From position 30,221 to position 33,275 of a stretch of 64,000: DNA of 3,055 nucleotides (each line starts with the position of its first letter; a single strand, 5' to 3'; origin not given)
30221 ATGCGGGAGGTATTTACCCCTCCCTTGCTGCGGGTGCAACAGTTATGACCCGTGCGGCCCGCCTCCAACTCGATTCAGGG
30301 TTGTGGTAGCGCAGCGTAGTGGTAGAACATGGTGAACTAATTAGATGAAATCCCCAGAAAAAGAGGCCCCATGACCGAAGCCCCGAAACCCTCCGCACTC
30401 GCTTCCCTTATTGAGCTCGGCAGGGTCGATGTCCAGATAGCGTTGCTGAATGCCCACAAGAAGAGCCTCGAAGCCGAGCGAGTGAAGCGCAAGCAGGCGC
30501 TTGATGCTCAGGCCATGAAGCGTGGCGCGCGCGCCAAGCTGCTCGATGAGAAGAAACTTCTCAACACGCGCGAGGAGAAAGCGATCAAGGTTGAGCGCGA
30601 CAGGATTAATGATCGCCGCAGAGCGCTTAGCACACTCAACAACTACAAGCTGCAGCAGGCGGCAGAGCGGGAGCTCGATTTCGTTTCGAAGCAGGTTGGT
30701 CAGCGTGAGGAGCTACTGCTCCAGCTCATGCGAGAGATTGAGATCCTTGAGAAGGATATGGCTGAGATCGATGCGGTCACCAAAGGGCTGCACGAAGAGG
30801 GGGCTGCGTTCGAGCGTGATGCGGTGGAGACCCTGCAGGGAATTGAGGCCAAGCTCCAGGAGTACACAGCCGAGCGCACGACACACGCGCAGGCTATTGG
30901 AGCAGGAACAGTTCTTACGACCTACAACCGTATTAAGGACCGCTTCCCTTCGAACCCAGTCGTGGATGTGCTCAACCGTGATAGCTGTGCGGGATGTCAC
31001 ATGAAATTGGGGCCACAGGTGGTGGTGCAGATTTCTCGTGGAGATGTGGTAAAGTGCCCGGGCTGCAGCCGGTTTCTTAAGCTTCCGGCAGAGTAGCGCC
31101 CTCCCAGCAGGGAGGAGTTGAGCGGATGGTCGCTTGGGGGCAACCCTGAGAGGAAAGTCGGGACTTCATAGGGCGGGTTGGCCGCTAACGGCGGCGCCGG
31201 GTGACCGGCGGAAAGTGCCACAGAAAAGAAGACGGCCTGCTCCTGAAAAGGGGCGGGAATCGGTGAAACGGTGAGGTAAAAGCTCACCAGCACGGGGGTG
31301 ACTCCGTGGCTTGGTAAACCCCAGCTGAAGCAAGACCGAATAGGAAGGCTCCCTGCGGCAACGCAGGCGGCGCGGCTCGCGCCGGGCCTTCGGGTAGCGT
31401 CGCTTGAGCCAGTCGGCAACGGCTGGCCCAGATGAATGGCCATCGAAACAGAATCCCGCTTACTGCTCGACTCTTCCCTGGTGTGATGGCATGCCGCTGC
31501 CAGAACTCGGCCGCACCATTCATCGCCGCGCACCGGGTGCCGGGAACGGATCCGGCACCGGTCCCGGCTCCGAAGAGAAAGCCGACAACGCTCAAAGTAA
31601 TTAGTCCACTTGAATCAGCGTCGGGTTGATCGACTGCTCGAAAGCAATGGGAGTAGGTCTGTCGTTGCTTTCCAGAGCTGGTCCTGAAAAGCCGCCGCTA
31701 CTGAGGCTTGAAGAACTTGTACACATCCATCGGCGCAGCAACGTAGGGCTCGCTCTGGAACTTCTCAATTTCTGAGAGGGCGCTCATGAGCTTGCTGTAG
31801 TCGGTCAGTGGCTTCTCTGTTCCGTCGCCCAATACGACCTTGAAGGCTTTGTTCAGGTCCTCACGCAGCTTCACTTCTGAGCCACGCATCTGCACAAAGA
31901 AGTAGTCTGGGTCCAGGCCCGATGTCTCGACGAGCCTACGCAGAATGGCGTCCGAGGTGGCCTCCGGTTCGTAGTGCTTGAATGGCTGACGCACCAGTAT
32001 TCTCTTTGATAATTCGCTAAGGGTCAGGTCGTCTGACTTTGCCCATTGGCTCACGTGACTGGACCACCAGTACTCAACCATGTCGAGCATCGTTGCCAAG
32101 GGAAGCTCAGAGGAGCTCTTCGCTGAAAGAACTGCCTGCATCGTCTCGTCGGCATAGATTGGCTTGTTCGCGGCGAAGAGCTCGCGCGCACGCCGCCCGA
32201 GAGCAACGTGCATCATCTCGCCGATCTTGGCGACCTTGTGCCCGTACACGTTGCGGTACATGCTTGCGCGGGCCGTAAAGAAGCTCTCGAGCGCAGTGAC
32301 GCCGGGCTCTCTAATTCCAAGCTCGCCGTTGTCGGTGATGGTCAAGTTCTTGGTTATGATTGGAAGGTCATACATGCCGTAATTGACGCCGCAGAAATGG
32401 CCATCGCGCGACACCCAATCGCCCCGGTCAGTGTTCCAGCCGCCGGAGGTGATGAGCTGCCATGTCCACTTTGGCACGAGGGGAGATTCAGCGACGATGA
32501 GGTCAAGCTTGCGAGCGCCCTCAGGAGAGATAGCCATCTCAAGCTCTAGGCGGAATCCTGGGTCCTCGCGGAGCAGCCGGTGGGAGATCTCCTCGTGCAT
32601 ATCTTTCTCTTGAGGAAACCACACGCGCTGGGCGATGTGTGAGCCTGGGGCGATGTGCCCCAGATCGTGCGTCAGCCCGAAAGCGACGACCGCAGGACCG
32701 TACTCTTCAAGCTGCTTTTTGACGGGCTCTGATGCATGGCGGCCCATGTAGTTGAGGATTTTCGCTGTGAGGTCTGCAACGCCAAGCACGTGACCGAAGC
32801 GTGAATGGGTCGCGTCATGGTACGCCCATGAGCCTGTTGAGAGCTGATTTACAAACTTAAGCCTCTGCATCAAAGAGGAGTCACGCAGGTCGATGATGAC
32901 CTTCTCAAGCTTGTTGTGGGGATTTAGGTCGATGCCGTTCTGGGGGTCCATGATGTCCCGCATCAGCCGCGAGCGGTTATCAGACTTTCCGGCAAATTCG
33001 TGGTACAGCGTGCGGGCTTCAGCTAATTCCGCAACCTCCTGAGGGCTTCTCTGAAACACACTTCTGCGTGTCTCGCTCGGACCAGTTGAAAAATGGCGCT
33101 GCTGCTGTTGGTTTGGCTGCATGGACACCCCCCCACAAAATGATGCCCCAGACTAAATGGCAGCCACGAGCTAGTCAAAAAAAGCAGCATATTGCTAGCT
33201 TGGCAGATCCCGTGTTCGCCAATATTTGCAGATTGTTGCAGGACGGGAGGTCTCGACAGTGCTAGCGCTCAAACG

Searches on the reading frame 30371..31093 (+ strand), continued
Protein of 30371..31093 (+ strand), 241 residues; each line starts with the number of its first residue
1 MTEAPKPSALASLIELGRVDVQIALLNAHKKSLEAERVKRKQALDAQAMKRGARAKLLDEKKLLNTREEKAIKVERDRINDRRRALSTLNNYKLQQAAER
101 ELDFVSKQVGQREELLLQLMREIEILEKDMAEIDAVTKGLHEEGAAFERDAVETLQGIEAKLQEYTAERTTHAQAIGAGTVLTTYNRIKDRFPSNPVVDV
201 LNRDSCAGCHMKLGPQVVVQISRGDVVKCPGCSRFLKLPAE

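Call 84: find_encoding_contigs(protein=P0018, flank=3000, max_places=8)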
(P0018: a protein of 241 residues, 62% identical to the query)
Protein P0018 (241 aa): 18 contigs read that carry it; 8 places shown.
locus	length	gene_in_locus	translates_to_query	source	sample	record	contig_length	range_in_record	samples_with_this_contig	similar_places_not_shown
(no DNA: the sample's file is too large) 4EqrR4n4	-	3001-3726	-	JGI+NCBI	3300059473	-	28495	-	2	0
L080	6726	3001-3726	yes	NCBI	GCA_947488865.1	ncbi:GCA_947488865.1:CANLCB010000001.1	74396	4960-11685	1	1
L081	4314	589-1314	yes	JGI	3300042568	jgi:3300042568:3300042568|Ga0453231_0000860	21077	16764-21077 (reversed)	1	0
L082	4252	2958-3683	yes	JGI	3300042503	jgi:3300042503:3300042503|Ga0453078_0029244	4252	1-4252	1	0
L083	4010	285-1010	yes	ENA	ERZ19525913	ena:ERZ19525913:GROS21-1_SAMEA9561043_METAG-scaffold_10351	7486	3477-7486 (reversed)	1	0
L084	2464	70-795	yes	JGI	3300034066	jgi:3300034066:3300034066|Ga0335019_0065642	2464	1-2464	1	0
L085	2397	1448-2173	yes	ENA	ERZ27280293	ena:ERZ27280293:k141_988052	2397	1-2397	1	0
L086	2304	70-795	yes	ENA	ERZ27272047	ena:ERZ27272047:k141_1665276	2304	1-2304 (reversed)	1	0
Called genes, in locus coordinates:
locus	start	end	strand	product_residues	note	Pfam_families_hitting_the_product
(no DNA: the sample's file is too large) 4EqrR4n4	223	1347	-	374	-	PF01926:MMR_HSR1, PF02421:FeoB_N, PF06071:YchF-GTPase_C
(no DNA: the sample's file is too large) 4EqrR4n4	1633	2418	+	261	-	PF00089:Trypsin, PF13365:Trypsin_2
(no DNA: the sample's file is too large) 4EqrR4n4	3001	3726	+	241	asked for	PF24481:CT398_CC (weak), PF02591:Zn_ribbon_9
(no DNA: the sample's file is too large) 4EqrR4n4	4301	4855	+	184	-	PF01161:PBP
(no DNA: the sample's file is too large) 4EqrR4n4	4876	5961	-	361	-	PF01264:Chorismate_synt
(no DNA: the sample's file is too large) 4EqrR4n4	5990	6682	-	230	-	PF01487:DHquinase_I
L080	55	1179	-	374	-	PF01926:MMR_HSR1, PF02421:FeoB_N, PF06071:YchF-GTPase_C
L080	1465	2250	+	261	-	PF00089:Trypsin, PF13365:Trypsin_2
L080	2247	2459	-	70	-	-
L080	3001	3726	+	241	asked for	PF24481:CT398_CC (weak), PF02591:Zn_ribbon_9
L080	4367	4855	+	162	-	PF01161:PBP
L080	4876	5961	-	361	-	PF01264:Chorismate_synt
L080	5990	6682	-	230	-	PF01487:DHquinase_I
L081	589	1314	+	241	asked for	PF24481:CT398_CC (weak), PF02591:Zn_ribbon_9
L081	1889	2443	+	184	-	PF01161:PBP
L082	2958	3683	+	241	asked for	PF24481:CT398_CC (weak), PF02591:Zn_ribbon_9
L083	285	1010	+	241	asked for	PF24481:CT398_CC (weak), PF02591:Zn_ribbon_9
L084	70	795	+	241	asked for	PF24481:CT398_CC (weak), PF02591:Zn_ribbon_9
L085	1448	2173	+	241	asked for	PF24481:CT398_CC (weak), PF02591:Zn_ribbon_9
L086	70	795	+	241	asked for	PF24481:CT398_CC (weak), PF02591:Zn_ribbon_9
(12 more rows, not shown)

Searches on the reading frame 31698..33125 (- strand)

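Call 68: search_protein_families(library=pfam, proteins=[window:31698-33125:-])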
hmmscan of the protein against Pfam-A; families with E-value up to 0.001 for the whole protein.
window:31698-33125:- (475 aa): 2 families
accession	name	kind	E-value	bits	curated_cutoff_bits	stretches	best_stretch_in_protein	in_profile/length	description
PF19276.4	HD_assoc_2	-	1.3e-08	35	23.1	1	260-314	9-63/222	HD associated region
PF01966.28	HD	-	0.00021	22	22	1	109-189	1-70/116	HD domain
